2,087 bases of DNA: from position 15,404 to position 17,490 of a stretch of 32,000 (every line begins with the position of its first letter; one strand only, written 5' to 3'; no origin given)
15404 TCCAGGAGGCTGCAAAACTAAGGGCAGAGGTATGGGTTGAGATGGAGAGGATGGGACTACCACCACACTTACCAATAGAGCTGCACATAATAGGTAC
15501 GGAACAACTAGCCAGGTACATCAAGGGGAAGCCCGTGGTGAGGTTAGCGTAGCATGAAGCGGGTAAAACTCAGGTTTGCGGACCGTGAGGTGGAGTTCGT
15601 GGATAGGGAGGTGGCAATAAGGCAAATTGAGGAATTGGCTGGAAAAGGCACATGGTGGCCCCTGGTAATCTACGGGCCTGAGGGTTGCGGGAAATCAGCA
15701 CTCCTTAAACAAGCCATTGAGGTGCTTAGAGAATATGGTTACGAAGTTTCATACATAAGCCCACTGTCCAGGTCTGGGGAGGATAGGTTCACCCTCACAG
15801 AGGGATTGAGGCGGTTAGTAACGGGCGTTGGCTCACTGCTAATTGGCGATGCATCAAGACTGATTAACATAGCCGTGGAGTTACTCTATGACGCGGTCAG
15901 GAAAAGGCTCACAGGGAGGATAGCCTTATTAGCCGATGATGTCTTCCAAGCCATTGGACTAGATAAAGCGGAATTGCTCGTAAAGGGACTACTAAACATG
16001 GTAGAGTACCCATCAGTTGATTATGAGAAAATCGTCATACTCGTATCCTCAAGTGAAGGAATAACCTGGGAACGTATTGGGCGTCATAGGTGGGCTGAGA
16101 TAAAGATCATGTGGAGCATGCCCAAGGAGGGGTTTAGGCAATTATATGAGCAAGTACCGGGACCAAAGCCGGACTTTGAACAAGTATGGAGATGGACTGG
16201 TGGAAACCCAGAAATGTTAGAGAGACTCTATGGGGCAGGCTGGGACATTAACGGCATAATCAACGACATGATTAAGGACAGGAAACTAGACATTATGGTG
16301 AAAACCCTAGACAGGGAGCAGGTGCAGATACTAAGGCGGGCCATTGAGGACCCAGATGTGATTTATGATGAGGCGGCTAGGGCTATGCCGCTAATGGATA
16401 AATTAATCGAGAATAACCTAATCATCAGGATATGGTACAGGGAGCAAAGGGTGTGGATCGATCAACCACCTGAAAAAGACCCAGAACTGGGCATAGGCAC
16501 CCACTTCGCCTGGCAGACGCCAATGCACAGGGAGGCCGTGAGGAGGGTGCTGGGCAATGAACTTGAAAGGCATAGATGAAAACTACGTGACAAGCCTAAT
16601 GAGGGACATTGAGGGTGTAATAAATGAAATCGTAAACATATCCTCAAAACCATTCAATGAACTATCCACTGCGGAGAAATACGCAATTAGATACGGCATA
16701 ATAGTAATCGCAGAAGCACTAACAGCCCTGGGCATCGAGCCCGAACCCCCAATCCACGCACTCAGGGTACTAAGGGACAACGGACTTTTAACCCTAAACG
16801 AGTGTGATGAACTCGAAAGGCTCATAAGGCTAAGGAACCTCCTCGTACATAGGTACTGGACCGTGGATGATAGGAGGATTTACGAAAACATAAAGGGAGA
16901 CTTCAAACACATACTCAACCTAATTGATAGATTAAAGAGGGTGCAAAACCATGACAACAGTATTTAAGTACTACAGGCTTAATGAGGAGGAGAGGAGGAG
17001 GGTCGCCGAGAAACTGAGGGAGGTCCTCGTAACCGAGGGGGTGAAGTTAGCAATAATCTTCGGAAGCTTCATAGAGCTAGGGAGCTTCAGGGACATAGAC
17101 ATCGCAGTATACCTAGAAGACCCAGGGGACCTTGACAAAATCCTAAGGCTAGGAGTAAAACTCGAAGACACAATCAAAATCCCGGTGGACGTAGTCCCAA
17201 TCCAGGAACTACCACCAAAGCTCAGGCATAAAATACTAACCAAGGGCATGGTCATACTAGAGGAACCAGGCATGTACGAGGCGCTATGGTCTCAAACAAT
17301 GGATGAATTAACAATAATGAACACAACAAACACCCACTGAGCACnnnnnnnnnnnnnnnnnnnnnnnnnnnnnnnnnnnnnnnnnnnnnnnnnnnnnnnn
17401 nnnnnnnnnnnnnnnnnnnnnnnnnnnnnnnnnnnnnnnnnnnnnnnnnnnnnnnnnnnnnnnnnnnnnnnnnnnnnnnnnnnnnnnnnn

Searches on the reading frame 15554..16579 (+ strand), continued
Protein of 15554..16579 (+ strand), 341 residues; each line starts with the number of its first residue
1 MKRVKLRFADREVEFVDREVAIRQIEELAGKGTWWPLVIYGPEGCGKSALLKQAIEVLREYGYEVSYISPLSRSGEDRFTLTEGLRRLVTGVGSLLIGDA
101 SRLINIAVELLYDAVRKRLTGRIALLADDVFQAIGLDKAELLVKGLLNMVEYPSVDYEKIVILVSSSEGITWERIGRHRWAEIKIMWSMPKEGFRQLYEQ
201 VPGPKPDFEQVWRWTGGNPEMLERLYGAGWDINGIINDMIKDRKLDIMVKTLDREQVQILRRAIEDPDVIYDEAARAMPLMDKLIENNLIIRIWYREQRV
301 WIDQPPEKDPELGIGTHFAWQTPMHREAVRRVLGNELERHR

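Call 54: predict_structure(alignment_id=A4)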
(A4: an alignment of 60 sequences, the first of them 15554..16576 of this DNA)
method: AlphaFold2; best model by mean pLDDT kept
length: 341 residues; sequences in the alignment: 60
mean_pLDDT: 92.3   pTM: 0.90
mean pLDDT of the five models: 92.3, 91.8, 91.5, 90.0, 86.8
residues with pLDDT >= 90: 267; 70-90: 61; 50-70: 13; < 50: 0
segments of 3 or more residues with pLDDT < 50: none
pLDDT, mean of each block of 10 residues (from residue 1): 87 86 97 96 94 97 96 83 90 67 93 96 97 90 96 96 90 85 94 94 94 97 96 97 96 96 97 93 94 88 93 96 98 82 61
secondary structure, 60 per line:
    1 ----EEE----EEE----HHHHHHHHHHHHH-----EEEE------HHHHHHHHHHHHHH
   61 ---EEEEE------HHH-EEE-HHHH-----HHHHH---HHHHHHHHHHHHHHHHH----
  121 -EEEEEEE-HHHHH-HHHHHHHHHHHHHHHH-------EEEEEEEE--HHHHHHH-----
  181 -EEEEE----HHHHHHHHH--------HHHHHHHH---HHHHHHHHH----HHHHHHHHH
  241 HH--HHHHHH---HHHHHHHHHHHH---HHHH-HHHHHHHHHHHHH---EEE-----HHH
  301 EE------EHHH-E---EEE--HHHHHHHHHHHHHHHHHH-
elements in order: E5-7 E12-14 H19-31 E37-40 H47-60 E64-68 E79-81 H83-86 H92-96 H100-116 E122-128 H130-134 H136-151 E159-166 H169-175 E182-186 H191-199 H208-215 H219-227 H232-242 H245-250 H254-265 H269-272 H274-286 E290-292 E318-320 H323-340

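Call 57: fold_search(model_id=the predicted structure, library=pdb)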
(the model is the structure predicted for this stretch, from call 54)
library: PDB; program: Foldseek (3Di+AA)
matches with E <= 10: 1504; with E <= 0.001: 92
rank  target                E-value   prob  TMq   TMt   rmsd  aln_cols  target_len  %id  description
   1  2qen                  1.6e-06  1.00  0.50  0.49   8.2       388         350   16  The walker-type atpase paby2304 of pyrococcus abyssi (released 2008-07-01)
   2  2qby_A                4.2e-06  1.00  0.40  0.38  11.0       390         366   15  Crystal structure of a heterodimer of Cdc6/Orc1 initiators bound to origin DNA (from S. solfataricus) (released 2007-09-11)
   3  8s0e_G                1.1e-05  1.00  0.38  0.39  14.5       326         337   12  H. sapiens OCCM bound to double stranded DNA (released 2024-10-02)
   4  7jgr_A                2.2e-05  1.00  0.32  0.28  15.0       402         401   15  Structure of Drosophila ORC bound to DNA (84 bp) and Cdc6 (released 2020-09-09)
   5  7pbl_A                2.3e-05  1.00  0.35  0.38  10.3       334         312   13  RuvAB branch migration motor complexed to the Holliday junction - RuvB AAA+ state s1 [t2 dataset] (released 2022-09-14)
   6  7jk6_A                2.5e-05  1.00  0.33  0.31  14.9       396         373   14  Structure of Drosophila ORC in the active conformation (released 2020-09-09)
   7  7tji_D                3.1e-05  1.00  0.33  0.28  14.1       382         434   12  S. cerevisiae ORC bound to 84 bp ARS1 DNA and Cdc6 (state 2) with flexible Orc6 N-terminal domain (released 2022-10-05)
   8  9gjp_D                4.4e-05  1.00  0.36  0.30  14.2       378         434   13  OCCM maturation intermediate stalled with an Arginine Finger mutation in Mcm5: Conformer 2 (released 2025-03-05)
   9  7pbl_D                5.2e-05  1.00  0.35  0.37  10.6       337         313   15  RuvAB branch migration motor complexed to the Holliday junction - RuvB AAA+ state s1 [t2 dataset] (released 2022-09-14)
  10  8s0e_D                5.2e-05  0.99  0.30  0.26  17.2       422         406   13  H. sapiens OCCM bound to double stranded DNA (released 2024-10-02)
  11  6rqc_D                8.2e-05  1.00  0.31  0.25   9.6       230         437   15  Cryo-EM structure of an MCM loading intermediate (released 2019-11-20)
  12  1in6                  8.2e-05  1.00  0.35  0.39  10.6       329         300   15  THERMOTOGA MARITIMA RUVB K64R MUTANT (released 2001-08-08)
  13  7tid_E                9.2e-05  1.00  0.40  0.41  11.0       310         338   14  Structure of the yeast clamp loader (Replication Factor C RFC) bound to the sliding clamp (Proliferating Cell Nuclear  (released 2022-02-16)
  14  8tw7_5                9.2e-05  1.00  0.39  0.40  11.3       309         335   14  Cryo-EM structure of S. cerevisiae Ctf18-RFC-PCNA complex in Apo state conformation I (released 2024-09-04)
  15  2qby_B                1.0e-04  1.00  0.40  0.38  13.4       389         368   14  Crystal structure of a heterodimer of Cdc6/Orc1 initiators bound to origin DNA (from S. solfataricus) (released 2007-09-11)
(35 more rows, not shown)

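Call 76: search_protein_families(library=pfam, proteins=[L077:12545-12907:+, L077:14330-14917:+], max_evalue=0.01)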
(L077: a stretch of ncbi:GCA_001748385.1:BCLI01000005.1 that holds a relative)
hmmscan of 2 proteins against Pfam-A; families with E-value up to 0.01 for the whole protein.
L077:12545-12907:+ (121 aa): 0 families

L077:14330-14917:+ (196 aa): 2 families
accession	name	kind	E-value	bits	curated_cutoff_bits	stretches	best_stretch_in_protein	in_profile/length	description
PF12729.13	4HB_MCP_1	-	0.00044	20.3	27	1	105-191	63-150/181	Four helix bundle sensory module for signal transduction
PF13670.12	PepSY_2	-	0.0056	17.1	24.3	0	81-124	29-72/83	Peptidase propeptide and YPEB domain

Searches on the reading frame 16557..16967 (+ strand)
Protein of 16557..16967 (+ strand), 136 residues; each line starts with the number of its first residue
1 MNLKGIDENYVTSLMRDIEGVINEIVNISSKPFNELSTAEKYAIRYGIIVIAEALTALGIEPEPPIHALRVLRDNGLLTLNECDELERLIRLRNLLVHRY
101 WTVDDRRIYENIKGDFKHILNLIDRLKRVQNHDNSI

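Call 4: search_protein_families(library=pfam, proteins=[window:16557-16967:+], max_evalue=0.01)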
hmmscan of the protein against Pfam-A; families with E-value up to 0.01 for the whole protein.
window:16557-16967:+ (136 aa): 1 family
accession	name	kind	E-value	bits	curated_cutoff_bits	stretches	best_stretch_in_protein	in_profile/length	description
PF01934.22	HepT-like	-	6.8e-16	58.5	23.5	1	22-125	8-119/120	Ribonuclease HepT-like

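Call 38: search_protein_families(library=padloc, proteins=[window:16557-16967:+], max_evalue=0.01)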
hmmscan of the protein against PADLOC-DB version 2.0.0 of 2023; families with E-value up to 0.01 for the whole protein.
window:16557-16967:+ (136 aa): 1 family
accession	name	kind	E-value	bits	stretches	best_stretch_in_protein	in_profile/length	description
PDLC01509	Csx1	-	0.00035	17.9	1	80-129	369-419/440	CAS-III; associated_signaling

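Call 39: search_protein_families(library=ncbifam, proteins=[window:16557-16967:+], max_evalue=0.01)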
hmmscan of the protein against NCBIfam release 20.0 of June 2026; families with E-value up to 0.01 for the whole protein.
window:16557-16967:+ (136 aa): 1 family
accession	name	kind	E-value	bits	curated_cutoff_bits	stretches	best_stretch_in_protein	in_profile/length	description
NF047751.1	HepT_toxin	equivalog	1.5e-09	37.8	60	1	67-119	65-117/120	type VII toxin-antitoxin system HepT family RNase toxin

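Call 50: find_homologous_proteins(query=window:16557-16964:+, max_evalue=0.00001)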
Query window:16557-16964:+ (136 aa): 85 proteins with E <= 0.00001 among 138 candidates.
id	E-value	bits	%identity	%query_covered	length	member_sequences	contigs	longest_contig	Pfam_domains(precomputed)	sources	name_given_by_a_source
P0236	1.5e-82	292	100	100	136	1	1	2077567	PF01934.23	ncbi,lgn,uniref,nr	ncbi:DUF86 domain-containing protein [Caldivirga maquilingensis]|uniref:DUF86 domain-containing prot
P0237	3.3e-42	161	58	93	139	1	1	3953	PF01934.23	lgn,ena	-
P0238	8.7e-41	157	58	94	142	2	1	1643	PF01934.23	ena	-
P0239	2.6e-40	155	55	94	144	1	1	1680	PF01934.23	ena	-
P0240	9.8e-40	153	59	95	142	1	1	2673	PF01934.23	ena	-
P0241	4.1e-39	151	54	95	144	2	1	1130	PF01934.23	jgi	-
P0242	2.6e-35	139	53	91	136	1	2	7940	PF01934.23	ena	-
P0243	2.7e-35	139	53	91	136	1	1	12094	PF01934.23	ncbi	-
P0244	4.2e-35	138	54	90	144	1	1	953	PF01934.23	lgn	-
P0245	4.3e-35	138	53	91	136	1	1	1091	PF01934.23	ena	-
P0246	3.0e-32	129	52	90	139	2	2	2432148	PF01934.23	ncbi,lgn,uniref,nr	ncbi:DUF86 domain-containing protein [Vulcanisaeta souniana]|uniref:DUF86 domain-containing protein 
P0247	7.0e-32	128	51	93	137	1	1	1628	PF01934.23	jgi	-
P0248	8.0e-31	125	49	91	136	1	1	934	PF01934.23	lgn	-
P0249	9.1e-31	124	51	93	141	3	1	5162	PF01934.23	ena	-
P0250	1.7e-30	124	50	90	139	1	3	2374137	PF01934.23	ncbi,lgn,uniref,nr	ncbi:DUF86 domain-containing protein [Vulcanisaeta distributa]|uniref:DUF86 domain-containing protei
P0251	2.5e-30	123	49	90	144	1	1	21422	PF01934.23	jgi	-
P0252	3.8e-30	122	50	92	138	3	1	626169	PF01934.23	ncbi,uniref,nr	ncbi:DUF86 domain-containing protein [Ignisphaera sp. 4213-co]|uniref:DUF86 domain-containing protei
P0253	1.4e-29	121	49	92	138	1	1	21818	PF01934.23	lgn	-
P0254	2.1e-29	120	44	91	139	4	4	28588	PF01934.23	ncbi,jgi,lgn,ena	-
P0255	2.6e-29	120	53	83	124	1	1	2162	PF01934.23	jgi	-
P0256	3.8e-29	119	63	68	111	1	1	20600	PF01934.23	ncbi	ncbi:MAG: DUF86 domain-containing protein [Sulfolobales archaeon]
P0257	6.5e-29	118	49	90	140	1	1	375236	PF01934.23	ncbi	-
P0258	8.1e-29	118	46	89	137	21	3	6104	PF01934.23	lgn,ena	-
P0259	9.1e-29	118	46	93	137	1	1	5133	PF01934.23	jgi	-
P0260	1.0e-28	118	50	90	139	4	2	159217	PF01934.23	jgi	-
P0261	1.4e-28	117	45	93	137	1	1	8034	PF01934.23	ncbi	-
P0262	1.5e-28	117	49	90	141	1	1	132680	PF01934.23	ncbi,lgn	-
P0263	2.1e-28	117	45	93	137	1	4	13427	PF01934.23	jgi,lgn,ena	-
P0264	2.7e-28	116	52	86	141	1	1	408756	PF01934.23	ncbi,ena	-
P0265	9.9e-28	115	47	90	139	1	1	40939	PF01934.23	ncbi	-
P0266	1.0e-27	115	44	93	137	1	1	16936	PF01934.23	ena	-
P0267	1.7e-27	114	44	90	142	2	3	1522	PF01934.23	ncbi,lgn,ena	-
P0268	2.9e-27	113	45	90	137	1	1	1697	PF01934.23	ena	-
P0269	5.1e-27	112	45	88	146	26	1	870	PF01934.23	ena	-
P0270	1.0e-26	111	47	93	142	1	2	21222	PF01934.23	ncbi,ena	-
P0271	1.0e-26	111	46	91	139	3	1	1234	PF01934.23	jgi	-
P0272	1.5e-26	111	47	93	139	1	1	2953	PF01934.23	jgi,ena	-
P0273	2.5e-26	110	44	90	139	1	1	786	PF01934.23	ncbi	-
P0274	3.9e-26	109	45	90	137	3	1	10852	PF01934.23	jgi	-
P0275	9.8e-26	108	45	91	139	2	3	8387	PF01934.23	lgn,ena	-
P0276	1.1e-25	108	44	90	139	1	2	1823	PF01934.23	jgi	jgi:uncharacterized protein YutE (UPF0331/DUF86 family)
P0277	3.1e-25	107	45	90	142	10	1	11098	PF01934.23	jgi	jgi:uncharacterized protein YutE (UPF0331/DUF86 family)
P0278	7.9e-25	105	46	90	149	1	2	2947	PF01934.23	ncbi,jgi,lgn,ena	-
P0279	2.5e-24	104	44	90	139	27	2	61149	PF01934.23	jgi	jgi:uncharacterized protein YutE (UPF0331/DUF86 family)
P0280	3.0e-24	103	43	88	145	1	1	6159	PF01934.23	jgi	jgi:uncharacterized protein YutE (UPF0331/DUF86 family)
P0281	5.3e-24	103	44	84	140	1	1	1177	PF01934.23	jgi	jgi:uncharacterized protein YutE (UPF0331/DUF86 family)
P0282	5.5e-24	103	44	84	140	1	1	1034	PF01934.23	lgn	-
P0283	7.5e-24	102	44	90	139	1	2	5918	PF01934.23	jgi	jgi:uncharacterized protein YutE (UPF0331/DUF86 family)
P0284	7.8e-24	102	44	90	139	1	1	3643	PF01934.23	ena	-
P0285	1.3e-23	101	43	84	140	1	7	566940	PF01934.23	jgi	jgi:uncharacterized protein YutE (UPF0331/DUF86 family)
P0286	1.3e-23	101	43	84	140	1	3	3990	PF01934.23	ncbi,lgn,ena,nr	ncbi:MAG: DUF86 domain-containing protein [Candidatus Verstraetearchaeota archaeon]|nr:DUF86 domain-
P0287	1.3e-23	101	43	84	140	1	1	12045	PF01934.23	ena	-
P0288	1.4e-23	101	42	88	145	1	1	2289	PF01934.23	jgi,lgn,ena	-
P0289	1.9e-23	101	43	84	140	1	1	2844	PF01934.23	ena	-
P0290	2.0e-23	101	43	88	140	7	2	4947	PF01934.23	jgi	-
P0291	2.1e-23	101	41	88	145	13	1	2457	PF01934.23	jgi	jgi:uncharacterized protein YutE (UPF0331/DUF86 family)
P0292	2.4e-23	100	43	84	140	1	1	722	PF01934.23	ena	-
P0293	4.0e-23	100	48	74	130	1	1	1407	PF01934.23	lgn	-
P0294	6.6e-23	99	42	84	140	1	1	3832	PF01934.23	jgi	-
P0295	7.2e-23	99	42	84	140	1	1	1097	PF01934.23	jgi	jgi:uncharacterized protein YutE (UPF0331/DUF86 family)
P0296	1.1e-22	98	47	74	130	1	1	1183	PF01934.23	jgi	-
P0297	1.2e-22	98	45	88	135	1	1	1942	PF01934.23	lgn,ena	-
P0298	1.2e-21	95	41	88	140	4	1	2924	PF01934.23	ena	-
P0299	1.8e-21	94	53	67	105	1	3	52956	PF01934.23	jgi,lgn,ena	-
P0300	2.3e-21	94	40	88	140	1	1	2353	PF01934.23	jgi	jgi:uncharacterized protein YutE (UPF0331/DUF86 family)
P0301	2.4e-21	94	41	88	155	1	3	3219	PF01934.23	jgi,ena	-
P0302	3.2e-20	90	54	63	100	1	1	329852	PF01934.23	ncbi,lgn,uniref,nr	ncbi:DUF86 domain-containing protein [Vulcanisaeta distributa]|uniref:DUF86 domain-containing protei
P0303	5.7e-19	86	41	82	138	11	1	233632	PF01934.23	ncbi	ncbi:MAG: DUF86 domain-containing protein [Candidatus Bathyarchaeia archaeon]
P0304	1.7e-18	85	42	87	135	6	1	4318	PF01934.23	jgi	-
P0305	9.7e-18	82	43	76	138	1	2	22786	PF01934.23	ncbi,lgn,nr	ncbi:MAG: DUF86 domain-containing protein [Nitrososphaerota archaeon]|nr:DUF86 domain-containing pro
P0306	1.4e-17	82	41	82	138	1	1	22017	PF01934.23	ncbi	ncbi:MAG: DUF86 domain-containing protein [Candidatus Bathyarchaeia archaeon]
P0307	3.2e-17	81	42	88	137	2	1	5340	PF01934.23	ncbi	-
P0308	4.4e-17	80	41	82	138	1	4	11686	PF01934.23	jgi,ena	jgi:uncharacterized protein YutE (UPF0331/DUF86 family)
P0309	9.5e-17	79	45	71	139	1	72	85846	PF01934.23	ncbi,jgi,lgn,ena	ncbi:MAG: DUF86 domain-containing protein [Candidatus Bathyarchaeia archaeon]|jgi:uncharacterized pr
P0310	3.5e-16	77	40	83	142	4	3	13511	PF01934.23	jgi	jgi:uncharacterized protein YutE (UPF0331/DUF86 family)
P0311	3.6e-16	77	44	79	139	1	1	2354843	PF01934.23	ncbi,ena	-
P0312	4.1e-16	77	40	82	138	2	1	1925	PF01934.23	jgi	jgi:uncharacterized protein YutE (UPF0331/DUF86 family)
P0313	8.0e-16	76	41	82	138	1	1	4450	PF01934.23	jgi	jgi:uncharacterized protein YutE (UPF0331/DUF86 family)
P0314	2.7e-15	74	54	53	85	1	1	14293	PF01934.23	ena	-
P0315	6.4e-15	73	42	71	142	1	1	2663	PF01934.23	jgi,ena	-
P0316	6.5e-15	73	42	71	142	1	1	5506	PF01934.23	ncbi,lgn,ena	ncbi:MAG: DUF86 domain-containing protein [Candidatus Bathyarchaeales archaeon]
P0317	2.1e-14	72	42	71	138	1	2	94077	PF01934.23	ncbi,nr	ncbi:MAG: DUF86 domain-containing protein [Candidatus Bathyarchaeota archaeon]|nr:DUF86 domain-conta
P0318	2.2e-14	71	42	71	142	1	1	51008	PF01934.23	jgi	jgi:uncharacterized protein YutE (UPF0331/DUF86 family)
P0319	2.0e-13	68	37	84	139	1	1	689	PF01934.23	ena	-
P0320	9.2e-11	60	35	89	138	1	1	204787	PF01934.23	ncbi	-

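Call 51: find_encoding_contigs(protein=P0237, flank=4000, max_places=2)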
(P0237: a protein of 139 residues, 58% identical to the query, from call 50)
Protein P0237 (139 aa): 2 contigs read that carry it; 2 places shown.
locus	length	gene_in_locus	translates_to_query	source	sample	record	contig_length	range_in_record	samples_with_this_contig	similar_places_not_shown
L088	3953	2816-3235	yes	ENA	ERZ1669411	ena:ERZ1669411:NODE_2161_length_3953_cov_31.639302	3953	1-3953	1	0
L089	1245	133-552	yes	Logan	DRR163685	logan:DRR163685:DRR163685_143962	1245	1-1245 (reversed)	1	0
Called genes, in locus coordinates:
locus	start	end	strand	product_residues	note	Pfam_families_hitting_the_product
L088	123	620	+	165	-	PF01909:NTP_transf_2, PF18765:Polbeta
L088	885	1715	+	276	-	PF01934:HepT-like, PF01909:NTP_transf_2, PF18765:Polbeta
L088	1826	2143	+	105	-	PF05168:HEPN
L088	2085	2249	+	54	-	-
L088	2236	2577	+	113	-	PF01909:NTP_transf_2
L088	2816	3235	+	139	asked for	PF01934:HepT-like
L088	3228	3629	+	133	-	PF01909:NTP_transf_2 (weak), PF18765:Polbeta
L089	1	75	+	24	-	?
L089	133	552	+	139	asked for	PF01934:HepT-like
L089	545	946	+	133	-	PF01909:NTP_transf_2 (weak), PF18765:Polbeta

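Call 52: find_encoding_contigs(protein=P0243, flank=4000, max_places=2)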
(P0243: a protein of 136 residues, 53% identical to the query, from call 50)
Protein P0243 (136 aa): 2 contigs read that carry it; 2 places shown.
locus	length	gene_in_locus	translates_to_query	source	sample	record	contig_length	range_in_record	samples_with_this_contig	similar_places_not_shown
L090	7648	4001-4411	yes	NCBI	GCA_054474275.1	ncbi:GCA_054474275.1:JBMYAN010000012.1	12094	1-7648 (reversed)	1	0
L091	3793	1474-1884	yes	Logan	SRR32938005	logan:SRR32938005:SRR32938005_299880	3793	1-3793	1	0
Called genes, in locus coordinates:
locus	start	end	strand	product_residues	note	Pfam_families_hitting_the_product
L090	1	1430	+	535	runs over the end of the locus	PF04055:Radical_SAM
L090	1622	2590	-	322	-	PF27840:ScmC (faint), PF07475:Hpr_kinase_C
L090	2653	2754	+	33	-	-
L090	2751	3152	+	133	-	-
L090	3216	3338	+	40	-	-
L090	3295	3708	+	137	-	-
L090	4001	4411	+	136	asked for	PF01934:HepT-like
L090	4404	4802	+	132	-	PF18765:Polbeta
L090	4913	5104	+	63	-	PF01361:Tautomerase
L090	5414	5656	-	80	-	-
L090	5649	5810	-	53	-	-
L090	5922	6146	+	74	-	-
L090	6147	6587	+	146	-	PF01850:PIN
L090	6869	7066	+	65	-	-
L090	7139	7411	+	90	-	PF01402:RHH_1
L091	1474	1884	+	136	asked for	PF01934:HepT-like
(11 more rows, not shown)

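Call 53: find_encoding_contigs(protein=P0246, flank=4000, max_places=2)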
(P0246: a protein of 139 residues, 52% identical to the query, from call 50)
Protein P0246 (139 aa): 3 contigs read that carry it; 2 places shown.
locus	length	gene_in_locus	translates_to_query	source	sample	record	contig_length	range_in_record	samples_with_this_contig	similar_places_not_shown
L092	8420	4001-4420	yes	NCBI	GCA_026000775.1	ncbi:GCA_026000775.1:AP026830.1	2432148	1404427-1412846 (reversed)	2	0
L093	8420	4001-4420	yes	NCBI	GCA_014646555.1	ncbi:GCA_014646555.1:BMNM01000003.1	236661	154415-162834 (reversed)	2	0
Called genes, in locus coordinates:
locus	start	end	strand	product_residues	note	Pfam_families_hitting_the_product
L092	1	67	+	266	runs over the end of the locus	PF02621:VitK2_biosynth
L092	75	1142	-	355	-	PF02515:CoA_transf_3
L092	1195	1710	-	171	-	PF13622:4HBT_3, PF03061:4HBT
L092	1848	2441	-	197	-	PF00281:Ribosomal_L5, PF00673:Ribosomal_L5_C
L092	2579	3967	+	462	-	PF00083:Sugar_tr, PF07690:MFS_1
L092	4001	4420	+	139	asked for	PF01934:HepT-like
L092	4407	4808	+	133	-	PF18765:Polbeta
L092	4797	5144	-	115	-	PF13650:Asp_protease_2, PF13975:gag-asp_proteas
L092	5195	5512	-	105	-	PF26618:DUF8196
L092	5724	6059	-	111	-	-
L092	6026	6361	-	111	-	-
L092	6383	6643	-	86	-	-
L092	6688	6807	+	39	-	-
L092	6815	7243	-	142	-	-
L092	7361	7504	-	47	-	-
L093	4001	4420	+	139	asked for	PF01934:HepT-like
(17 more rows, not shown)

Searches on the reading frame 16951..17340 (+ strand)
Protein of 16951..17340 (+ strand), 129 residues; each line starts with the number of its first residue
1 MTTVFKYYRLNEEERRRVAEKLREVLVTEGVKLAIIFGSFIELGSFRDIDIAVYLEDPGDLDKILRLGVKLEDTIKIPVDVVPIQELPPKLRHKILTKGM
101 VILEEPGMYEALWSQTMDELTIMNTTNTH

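Call 4: search_protein_families(library=pfam, proteins=[window:16951-17340:+], max_evalue=0.01)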
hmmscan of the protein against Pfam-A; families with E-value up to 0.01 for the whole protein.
window:16951-17340:+ (129 aa): 2 families
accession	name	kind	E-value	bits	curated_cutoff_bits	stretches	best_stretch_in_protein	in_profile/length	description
PF18765.7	Polbeta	-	9.3e-16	58.2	26.9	1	20-104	1-89/93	Polymerase beta, Nucleotidyltransferase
PF01909.29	NTP_transf_2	-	5.4e-06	27.2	21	1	20-96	2-87/93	Nucleotidyltransferase domain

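Call 38: search_protein_families(library=padloc, proteins=[window:16951-17340:+], max_evalue=0.01)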
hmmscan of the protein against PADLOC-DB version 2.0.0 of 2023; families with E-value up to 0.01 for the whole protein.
window:16951-17340:+ (129 aa): 4 families
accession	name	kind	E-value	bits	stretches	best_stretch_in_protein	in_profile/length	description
PDLC04904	PDC-S09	-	2.2e-09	35.5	1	13-98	7-94/104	-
PDLC04906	PDC-S09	-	5.3e-09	34.4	1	27-98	20-94/98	-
PDLC04902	PDC-S09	-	1.9e-08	32.5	1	19-98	9-91/97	-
PDLC04905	PDC-S09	-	0.00011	20.5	1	20-98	10-94/101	-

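Call 39: search_protein_families(library=ncbifam, proteins=[window:16951-17340:+], max_evalue=0.01)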
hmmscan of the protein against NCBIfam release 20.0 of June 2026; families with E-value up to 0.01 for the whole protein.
window:16951-17340:+ (129 aa): 1 family
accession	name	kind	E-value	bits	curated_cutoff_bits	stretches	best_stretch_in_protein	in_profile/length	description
NF047752.1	MntA_antitoxin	equivalog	1.2e-14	54.1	60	1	30-122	6-101/106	type VII toxin-antitoxin system MntA family adenylyltransferase antitoxin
